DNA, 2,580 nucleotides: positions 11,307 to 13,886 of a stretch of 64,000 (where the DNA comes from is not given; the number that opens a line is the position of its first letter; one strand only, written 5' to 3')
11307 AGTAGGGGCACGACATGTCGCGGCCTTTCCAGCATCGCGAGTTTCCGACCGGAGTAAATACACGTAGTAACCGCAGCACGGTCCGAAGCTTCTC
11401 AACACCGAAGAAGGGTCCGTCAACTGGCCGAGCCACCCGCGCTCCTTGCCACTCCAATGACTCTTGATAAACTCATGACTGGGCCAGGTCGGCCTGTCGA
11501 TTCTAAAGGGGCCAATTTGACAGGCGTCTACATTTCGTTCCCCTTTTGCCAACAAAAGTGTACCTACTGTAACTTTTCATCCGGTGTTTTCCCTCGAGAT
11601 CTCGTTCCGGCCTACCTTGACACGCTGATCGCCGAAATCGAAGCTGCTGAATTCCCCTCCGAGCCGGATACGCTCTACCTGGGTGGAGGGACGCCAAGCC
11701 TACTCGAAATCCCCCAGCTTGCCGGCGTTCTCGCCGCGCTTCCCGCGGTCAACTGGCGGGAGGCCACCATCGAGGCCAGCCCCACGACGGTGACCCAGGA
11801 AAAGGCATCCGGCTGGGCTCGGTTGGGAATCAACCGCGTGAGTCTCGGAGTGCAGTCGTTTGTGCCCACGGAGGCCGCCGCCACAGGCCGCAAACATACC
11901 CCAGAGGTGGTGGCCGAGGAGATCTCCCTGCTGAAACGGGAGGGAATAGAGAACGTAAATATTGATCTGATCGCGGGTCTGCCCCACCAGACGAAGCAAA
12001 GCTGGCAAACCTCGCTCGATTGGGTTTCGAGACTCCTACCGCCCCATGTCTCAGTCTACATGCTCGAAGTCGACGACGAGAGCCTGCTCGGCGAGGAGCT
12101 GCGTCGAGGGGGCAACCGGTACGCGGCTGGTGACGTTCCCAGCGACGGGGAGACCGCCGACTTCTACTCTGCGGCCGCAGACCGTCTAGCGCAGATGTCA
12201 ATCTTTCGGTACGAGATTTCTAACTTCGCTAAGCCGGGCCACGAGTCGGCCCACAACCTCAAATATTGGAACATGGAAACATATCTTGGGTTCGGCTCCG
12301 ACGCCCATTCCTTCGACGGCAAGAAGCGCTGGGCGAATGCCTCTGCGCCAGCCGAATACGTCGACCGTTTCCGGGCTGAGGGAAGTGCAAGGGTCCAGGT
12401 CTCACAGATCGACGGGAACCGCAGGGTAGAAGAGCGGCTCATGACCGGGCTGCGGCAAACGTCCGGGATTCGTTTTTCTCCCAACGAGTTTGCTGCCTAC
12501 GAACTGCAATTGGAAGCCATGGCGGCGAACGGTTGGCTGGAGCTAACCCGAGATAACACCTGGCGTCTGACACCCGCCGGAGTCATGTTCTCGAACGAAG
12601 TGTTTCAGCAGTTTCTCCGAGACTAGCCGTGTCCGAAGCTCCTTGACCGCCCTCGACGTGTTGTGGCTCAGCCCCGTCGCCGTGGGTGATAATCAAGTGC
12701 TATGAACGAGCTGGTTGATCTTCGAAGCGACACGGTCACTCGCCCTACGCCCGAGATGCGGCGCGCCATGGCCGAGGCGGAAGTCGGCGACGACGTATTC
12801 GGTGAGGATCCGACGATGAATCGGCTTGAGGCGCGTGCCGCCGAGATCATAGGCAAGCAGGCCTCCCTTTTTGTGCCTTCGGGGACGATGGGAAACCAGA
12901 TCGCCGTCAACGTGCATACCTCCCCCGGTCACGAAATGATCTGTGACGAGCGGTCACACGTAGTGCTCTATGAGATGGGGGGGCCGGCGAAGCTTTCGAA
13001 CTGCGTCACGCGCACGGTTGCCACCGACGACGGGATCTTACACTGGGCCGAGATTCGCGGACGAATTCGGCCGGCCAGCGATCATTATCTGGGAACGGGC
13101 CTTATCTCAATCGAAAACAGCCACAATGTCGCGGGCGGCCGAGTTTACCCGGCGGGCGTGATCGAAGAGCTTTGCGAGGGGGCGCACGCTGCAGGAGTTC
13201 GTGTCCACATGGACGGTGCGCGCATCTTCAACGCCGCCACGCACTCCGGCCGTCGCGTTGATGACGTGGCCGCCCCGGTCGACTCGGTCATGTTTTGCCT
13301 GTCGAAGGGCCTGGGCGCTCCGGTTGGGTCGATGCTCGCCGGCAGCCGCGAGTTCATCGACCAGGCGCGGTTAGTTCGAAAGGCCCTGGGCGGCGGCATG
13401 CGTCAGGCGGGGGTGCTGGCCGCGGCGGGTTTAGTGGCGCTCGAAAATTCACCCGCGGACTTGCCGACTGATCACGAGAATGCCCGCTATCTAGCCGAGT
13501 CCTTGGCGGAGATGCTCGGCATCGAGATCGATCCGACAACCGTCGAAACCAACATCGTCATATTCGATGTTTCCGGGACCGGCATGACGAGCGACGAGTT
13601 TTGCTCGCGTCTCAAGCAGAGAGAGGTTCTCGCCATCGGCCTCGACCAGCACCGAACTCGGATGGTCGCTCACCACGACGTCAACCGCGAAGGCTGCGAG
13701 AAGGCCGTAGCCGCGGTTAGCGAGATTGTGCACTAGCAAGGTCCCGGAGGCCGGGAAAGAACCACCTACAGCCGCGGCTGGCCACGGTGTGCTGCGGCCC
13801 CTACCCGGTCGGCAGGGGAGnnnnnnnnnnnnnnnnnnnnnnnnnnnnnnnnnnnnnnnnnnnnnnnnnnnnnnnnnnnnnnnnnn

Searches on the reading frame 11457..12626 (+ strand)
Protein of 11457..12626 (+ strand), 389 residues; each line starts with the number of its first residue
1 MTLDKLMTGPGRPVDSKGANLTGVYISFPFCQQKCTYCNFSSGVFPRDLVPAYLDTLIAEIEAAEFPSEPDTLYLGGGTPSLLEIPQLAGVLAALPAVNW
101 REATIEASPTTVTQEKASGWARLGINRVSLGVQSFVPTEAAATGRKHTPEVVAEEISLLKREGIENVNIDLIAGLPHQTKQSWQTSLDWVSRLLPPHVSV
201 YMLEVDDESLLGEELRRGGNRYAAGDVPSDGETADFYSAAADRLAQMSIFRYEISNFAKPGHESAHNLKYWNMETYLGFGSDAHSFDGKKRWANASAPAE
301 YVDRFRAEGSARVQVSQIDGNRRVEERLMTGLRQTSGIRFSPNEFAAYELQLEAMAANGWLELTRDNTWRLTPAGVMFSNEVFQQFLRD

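Call 47: search_protein_families(library=ncbifam, proteins=[window:11457-12626:+], max_evalue=1e-12)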
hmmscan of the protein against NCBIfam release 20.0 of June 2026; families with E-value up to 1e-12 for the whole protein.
window:11457-12626:+ (389 aa): 17 families
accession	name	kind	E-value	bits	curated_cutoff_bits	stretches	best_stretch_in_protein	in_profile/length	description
TIGR00539.1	hemN_rel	equivalog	3.6e-64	217.2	205.4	1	24-341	3-318/361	radical SAM family heme chaperone HemW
NF006067.1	PRK08208.1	equivalog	1.8e-50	172.2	380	1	21-386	35-414/427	STM4012 family radical SAM protein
NF005133.0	PRK06582.1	equivalog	1.8e-45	155.7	597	1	21-342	11-338/390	coproporphyrinogen III oxidase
TIGR04107.1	rSAM_HutW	equivalog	9.9e-45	153.1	400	1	23-386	41-414/419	heme anaerobic degradation radical SAM methyltransferase ChuW/HutW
TIGR03994.1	rSAM_HemZ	equivalog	1.9e-38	132.6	321.4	1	21-224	84-293/401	coproporphyrinogen dehydrogenase HemZ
NF004567.0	PRK05904.1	equivalog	2.4e-38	132.2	355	1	23-343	8-313/353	coproporphyrinogen III oxidase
NF006061.0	PRK08207.1-4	equivalog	2.6e-27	95.8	702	1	23-209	175-374/501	coproporphyrinogen III oxidase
TIGR00538.1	hemN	equivalog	3.1e-27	95.5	324.95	1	23-202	51-239/454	oxygen-independent coproporphyrinogen III oxidase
NF006385.0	PRK08629.1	equivalog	5.4e-26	91.3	355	1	24-335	55-357/439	coproporphyrinogen III oxidase family protein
NF006060.0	PRK08207.1-3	equivalog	1.6e-23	83.3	653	1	19-216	147-357/477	coproporphyrinogen III oxidase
NF006064.0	PRK08207.2-2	equivalog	1.3e-22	80.4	504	1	22-213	145-348/465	coproporphyrinogen III oxidase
NF006059.0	PRK08207.1-1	equivalog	3.1e-21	75.7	1012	1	23-211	173-374/496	coproporphyrinogen III oxidase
NF006066.0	PRK08207.2-5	equivalog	9e-19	67.4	1117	1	23-209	192-390/518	coproporphyrinogen III oxidase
TIGR04419.1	no_iron_rSAM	equivalog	4e-18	66.1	300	1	97-286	73-256/378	HemN-related non-iron pseudo-SAM protein PsgB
NF006063.0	PRK08207.2-1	equivalog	1.7e-16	59.9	1074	1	20-211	191-394/518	coproporphyrinogen III oxidase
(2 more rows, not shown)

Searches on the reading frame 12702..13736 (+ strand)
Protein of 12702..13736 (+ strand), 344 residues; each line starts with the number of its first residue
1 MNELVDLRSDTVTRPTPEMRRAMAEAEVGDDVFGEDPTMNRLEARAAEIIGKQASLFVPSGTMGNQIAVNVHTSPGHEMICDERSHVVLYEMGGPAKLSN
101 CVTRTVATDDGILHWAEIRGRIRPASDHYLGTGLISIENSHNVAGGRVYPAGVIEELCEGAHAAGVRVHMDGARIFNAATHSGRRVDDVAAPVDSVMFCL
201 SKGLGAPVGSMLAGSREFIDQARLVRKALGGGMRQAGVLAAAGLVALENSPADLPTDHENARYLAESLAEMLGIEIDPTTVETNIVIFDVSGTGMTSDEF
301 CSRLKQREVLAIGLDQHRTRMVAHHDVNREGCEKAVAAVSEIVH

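Call 47: search_protein_families(library=ncbifam, proteins=[window:12702-13736:+], max_evalue=1e-12)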
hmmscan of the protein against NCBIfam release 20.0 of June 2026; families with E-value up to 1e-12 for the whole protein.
window:12702-13736:+ (344 aa): 2 families
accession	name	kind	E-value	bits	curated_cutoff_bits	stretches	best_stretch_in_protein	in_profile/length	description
NF041359.1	GntG_guanitoxin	subfamily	1.3e-122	409.3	230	1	3-340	4-342/343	GntG family PLP-dependent aldolase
NF007825.0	PRK10534.1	equivalog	7.6e-86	288.1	312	1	4-339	1-327/333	low-specificity L-threonine aldolase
